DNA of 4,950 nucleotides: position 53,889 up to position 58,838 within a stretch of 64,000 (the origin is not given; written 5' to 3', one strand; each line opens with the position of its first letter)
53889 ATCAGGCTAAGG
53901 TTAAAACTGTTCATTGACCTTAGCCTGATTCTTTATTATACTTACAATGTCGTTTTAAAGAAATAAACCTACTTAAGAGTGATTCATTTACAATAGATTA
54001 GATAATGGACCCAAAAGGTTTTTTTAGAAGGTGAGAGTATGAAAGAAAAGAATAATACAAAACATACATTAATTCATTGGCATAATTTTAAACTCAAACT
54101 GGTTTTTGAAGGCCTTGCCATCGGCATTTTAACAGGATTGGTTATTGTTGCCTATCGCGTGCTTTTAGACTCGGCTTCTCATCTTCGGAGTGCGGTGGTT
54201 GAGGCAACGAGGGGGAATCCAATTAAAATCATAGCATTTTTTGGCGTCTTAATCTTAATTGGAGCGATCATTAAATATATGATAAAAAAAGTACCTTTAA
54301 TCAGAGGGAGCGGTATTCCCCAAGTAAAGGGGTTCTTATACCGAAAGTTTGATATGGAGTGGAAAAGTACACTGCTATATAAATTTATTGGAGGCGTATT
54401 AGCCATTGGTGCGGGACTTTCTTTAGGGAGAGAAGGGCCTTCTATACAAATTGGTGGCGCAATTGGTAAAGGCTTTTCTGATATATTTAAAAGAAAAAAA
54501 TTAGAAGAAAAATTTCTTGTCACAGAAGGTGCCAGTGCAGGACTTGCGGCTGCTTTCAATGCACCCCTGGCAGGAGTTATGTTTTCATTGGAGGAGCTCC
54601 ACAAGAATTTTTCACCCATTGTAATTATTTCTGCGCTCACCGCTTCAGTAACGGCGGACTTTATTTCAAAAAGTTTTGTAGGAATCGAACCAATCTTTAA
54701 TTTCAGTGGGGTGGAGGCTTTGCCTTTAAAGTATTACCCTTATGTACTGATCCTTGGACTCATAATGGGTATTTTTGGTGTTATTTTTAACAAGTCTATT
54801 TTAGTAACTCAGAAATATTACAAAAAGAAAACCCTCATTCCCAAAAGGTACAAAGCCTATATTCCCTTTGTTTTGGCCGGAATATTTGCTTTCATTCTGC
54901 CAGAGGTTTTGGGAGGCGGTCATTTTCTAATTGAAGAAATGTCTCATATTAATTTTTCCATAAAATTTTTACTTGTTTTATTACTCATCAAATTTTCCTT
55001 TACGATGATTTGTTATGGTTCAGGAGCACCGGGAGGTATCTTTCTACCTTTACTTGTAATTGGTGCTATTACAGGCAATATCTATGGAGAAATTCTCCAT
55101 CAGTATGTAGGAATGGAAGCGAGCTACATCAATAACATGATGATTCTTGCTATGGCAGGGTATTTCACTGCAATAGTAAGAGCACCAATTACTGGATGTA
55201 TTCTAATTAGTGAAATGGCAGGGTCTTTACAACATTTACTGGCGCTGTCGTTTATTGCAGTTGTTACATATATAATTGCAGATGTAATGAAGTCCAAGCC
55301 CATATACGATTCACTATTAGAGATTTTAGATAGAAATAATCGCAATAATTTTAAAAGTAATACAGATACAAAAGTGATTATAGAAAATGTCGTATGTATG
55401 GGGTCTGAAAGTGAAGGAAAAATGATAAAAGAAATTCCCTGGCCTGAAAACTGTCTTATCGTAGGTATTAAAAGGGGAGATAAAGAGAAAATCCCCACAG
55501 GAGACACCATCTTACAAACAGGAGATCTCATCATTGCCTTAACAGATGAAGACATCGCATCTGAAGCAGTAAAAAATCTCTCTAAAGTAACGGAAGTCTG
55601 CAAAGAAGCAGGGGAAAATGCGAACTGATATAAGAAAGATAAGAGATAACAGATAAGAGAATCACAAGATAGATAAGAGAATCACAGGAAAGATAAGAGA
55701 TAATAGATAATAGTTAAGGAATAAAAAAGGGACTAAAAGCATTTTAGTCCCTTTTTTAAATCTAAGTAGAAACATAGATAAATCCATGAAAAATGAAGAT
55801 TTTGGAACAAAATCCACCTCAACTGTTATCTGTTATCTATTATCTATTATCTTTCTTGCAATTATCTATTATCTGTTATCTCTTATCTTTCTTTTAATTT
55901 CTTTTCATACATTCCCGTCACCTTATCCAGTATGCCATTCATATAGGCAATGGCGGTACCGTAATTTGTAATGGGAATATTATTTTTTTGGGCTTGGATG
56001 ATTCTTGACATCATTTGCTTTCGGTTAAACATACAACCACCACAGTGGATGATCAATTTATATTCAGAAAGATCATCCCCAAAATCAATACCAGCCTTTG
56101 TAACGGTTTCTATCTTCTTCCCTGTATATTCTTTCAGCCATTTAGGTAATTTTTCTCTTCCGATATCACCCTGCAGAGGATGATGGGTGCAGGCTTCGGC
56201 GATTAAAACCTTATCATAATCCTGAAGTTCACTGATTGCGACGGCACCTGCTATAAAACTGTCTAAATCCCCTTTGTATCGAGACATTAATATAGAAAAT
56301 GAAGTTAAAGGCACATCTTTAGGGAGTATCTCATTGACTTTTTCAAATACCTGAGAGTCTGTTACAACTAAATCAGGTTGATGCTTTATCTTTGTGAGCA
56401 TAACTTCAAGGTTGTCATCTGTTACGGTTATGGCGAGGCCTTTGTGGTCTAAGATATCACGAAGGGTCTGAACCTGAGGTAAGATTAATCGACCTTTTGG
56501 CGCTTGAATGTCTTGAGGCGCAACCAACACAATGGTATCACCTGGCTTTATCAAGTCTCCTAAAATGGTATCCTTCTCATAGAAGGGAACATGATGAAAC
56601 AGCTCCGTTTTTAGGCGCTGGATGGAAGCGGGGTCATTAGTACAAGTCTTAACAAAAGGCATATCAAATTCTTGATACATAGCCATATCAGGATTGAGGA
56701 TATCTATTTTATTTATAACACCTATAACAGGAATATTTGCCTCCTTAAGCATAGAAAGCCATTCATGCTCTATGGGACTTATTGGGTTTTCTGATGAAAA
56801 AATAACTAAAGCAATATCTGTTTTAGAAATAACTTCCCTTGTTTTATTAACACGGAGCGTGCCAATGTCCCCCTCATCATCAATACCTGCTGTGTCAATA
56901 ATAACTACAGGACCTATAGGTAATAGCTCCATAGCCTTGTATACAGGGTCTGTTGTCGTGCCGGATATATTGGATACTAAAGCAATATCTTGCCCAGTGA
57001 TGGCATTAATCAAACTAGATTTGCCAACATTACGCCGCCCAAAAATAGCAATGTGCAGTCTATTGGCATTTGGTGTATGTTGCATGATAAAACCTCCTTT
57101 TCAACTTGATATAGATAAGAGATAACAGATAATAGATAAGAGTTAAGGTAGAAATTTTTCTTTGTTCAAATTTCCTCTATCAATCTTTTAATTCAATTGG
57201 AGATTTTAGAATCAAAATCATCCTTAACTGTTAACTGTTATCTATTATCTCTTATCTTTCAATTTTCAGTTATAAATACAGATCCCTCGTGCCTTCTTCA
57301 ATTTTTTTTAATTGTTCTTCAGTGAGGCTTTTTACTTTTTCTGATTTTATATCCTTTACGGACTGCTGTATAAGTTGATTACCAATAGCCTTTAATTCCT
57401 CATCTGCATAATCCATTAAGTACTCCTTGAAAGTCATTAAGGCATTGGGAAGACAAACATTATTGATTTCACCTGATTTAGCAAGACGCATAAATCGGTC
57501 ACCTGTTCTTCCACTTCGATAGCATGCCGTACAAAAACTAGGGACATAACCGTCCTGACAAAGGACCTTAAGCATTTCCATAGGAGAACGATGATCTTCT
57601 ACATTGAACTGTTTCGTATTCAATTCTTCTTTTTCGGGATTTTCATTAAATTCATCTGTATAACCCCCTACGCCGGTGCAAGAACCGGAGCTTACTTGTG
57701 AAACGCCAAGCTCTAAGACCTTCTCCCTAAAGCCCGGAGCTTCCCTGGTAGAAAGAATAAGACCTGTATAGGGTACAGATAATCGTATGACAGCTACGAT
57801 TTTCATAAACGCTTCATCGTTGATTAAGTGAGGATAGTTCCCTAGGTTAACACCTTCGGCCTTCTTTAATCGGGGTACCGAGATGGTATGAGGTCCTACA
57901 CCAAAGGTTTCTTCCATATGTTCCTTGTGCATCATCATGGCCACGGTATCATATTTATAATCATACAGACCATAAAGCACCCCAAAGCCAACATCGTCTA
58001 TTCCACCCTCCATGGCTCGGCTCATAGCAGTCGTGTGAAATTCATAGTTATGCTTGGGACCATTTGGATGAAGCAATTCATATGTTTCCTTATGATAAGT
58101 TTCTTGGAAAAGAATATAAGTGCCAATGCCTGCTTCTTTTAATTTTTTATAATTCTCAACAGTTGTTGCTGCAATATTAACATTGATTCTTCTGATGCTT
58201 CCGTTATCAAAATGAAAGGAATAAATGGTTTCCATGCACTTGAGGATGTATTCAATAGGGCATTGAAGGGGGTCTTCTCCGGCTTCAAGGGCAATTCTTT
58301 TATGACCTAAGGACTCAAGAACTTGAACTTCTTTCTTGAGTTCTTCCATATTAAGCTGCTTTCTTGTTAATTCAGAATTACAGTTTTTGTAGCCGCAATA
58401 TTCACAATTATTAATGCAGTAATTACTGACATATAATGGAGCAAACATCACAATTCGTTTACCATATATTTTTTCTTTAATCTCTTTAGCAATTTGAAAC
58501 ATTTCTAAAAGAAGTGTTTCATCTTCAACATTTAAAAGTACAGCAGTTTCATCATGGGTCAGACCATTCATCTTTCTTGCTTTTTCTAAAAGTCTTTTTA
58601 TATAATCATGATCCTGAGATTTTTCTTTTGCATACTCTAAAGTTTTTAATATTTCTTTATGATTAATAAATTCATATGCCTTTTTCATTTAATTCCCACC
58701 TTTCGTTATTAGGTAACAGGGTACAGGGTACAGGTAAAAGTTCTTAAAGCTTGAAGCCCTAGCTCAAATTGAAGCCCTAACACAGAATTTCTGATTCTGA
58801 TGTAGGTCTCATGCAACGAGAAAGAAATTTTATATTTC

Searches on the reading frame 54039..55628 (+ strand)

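Call 100: search_protein_families(library=pfam, proteins=[window:54039-55628:+], max_evalue=0.00001)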
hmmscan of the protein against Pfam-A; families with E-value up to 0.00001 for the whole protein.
window:54039-55628:+ (529 aa): 2 families
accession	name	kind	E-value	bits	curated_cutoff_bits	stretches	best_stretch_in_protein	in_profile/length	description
PF00654.25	Voltage_CLC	-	1.1e-99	334.3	24.8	1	75-414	2-345/346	Voltage gated chloride channel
PF02080.26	TrkA_C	-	2.6e-12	46.9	27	1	455-513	9-69/71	TrkA-C domain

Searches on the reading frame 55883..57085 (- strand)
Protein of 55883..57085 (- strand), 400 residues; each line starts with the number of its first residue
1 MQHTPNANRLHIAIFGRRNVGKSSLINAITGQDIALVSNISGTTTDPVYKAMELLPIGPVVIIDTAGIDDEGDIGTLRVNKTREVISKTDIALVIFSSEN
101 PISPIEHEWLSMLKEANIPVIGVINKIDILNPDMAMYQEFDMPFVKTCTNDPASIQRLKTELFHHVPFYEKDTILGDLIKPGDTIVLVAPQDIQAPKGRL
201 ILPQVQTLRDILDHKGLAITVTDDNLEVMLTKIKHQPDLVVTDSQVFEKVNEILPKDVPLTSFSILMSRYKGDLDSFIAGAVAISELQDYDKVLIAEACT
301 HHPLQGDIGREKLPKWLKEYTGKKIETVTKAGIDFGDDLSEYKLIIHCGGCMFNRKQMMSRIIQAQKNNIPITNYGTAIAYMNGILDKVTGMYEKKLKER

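Call 100: search_protein_families(library=pfam, proteins=[window:55883-57085:-], max_evalue=0.00001)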
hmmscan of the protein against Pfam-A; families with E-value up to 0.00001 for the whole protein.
window:55883-57085:- (400 aa): 6 families
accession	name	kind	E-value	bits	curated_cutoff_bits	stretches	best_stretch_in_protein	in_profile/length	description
PF18133.7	HydF_tetramer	-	6.1e-45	152.3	22.6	1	276-389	2-115/118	Hydrogen maturase F tetramerization domain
PF18128.7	HydF_dimer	-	1.2e-41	141.2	23.4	1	174-272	1-99/99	Hydrogen maturase F dimerization domain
PF01926.29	MMR_HSR1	-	3.9e-23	82.2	21.9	1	11-126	1-113/113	50S ribosome-binding GTPase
PF00350.29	Dynamin_N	-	1.1e-09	39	27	0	12-43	1-32/168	Dynamin family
PF03193.22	RsgA_GTPase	-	2e-09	37.9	30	0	12-69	109-169/174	RsgA GTPase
PF02421.24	FeoB_N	-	9.8e-08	32.1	27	1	11-160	2-154/156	Ferrous iron transport protein B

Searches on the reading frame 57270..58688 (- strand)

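Call 100: search_protein_families(library=pfam, proteins=[window:57270-58688:-], max_evalue=0.00001)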
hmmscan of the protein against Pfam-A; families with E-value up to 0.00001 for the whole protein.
window:57270-58688:- (472 aa): 2 families
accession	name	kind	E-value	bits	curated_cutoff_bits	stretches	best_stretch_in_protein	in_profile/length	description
PF06968.18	BATS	-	3.4e-18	66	22.2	1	270-381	1-87/88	Biotin and Thiamin Synthesis associated domain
PF04055.27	Radical_SAM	-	1.6e-13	51.6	29.5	1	86-253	2-163/166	Radical SAM superfamily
